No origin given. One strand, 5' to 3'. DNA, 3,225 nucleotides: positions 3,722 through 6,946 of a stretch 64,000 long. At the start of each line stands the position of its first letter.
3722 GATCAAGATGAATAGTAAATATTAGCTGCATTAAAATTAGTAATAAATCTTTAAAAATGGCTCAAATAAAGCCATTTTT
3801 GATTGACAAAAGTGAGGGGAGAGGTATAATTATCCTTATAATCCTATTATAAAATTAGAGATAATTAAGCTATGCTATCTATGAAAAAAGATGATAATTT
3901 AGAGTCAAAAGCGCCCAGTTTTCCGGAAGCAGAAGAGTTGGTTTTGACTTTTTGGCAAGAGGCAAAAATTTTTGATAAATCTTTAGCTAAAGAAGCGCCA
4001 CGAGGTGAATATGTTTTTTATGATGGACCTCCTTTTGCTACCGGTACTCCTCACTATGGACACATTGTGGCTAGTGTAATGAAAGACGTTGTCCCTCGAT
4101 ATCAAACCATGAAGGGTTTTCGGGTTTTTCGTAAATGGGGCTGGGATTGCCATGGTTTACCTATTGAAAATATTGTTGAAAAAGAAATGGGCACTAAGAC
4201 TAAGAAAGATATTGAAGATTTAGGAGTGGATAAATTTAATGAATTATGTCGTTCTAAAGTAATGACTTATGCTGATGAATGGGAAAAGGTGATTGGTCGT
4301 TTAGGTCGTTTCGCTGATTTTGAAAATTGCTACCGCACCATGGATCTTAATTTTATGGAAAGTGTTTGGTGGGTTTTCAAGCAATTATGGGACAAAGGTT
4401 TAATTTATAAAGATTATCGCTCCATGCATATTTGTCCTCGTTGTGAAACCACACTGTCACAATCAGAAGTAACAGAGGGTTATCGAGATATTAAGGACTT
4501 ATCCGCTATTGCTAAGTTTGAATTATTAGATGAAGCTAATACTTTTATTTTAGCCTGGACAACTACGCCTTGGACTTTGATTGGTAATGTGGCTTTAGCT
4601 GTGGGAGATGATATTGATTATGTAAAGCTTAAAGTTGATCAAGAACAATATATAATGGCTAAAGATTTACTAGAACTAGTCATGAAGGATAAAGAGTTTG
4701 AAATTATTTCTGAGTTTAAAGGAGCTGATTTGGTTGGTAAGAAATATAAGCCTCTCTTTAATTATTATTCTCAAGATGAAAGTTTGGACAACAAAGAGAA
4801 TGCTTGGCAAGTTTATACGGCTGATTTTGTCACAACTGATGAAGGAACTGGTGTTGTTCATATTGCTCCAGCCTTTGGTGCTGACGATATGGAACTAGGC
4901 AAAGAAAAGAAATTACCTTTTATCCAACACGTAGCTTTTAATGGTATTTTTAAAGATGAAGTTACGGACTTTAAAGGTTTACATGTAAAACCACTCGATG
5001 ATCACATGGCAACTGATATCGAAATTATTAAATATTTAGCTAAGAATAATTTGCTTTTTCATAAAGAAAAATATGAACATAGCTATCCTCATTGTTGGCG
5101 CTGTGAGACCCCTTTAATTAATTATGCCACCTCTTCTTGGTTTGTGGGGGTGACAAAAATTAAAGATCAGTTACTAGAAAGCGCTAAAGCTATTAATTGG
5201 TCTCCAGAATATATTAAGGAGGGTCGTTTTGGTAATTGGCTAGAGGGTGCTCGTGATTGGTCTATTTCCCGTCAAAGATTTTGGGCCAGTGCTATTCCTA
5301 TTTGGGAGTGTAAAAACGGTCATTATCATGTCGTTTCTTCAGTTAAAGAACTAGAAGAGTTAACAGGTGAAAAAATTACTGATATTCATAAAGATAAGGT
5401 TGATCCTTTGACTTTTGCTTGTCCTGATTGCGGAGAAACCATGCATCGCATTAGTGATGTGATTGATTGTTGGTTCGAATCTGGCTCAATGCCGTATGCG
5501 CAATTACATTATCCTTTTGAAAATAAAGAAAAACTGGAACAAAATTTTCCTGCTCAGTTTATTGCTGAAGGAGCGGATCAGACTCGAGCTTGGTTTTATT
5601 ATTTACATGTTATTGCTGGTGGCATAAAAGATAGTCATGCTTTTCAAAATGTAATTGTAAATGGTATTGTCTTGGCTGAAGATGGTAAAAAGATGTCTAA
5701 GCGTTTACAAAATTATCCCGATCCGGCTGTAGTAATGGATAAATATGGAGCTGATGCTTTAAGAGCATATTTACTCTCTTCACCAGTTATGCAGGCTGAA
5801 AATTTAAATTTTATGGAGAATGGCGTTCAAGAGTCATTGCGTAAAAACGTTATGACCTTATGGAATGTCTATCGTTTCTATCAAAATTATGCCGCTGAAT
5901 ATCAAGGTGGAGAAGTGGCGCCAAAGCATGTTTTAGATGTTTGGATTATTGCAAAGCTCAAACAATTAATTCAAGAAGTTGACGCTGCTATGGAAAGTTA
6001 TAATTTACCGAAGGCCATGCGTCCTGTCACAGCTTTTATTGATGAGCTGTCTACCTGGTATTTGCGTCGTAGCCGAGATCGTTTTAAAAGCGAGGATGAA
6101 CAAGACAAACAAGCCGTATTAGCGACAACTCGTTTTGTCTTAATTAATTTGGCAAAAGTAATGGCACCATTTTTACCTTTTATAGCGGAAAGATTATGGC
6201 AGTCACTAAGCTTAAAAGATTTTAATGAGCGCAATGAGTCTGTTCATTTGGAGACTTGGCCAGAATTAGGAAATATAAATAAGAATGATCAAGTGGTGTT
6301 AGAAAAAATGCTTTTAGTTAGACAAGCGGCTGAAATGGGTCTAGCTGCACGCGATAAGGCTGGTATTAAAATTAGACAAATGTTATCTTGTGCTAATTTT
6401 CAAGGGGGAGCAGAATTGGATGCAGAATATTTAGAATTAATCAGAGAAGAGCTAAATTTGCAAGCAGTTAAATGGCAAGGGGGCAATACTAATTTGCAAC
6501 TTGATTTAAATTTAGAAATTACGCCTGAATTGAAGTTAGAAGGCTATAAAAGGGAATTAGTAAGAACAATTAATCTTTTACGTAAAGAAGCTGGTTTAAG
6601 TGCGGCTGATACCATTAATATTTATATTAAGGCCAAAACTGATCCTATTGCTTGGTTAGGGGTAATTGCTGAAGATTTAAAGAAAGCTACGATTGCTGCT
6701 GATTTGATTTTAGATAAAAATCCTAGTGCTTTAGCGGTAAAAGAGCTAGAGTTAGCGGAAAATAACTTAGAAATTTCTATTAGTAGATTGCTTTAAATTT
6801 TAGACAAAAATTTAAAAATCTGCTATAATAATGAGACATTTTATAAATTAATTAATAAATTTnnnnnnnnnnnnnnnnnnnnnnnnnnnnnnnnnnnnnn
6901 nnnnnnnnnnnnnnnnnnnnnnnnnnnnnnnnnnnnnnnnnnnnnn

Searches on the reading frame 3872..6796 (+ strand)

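Call 68: search_protein_families(library=pfam, proteins=[window:3872-6796:+], max_evalue=0.001)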
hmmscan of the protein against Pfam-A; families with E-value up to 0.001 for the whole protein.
window:3872-6796:+ (974 aa): 4 families
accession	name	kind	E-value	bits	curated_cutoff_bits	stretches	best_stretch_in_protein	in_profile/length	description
PF00133.28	tRNA-synt_1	-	4.6e-137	457.6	22.7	1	25-645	3-413/414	tRNA synthetases class I (I, L, M and V)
PF08264.19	Anticodon_1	-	1.5e-29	103.2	25.1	1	689-837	1-143/148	Anticodon-binding domain of tRNA ligase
PF09334.17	tRNA-synt_1g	-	6.6e-18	65.1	20.1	1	54-201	8-136/391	tRNA synthetases class I (M)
PF19302.4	DUF5915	-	2.8e-15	56.8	27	1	847-972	75-194/195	Domain of unknown function (DUF5915)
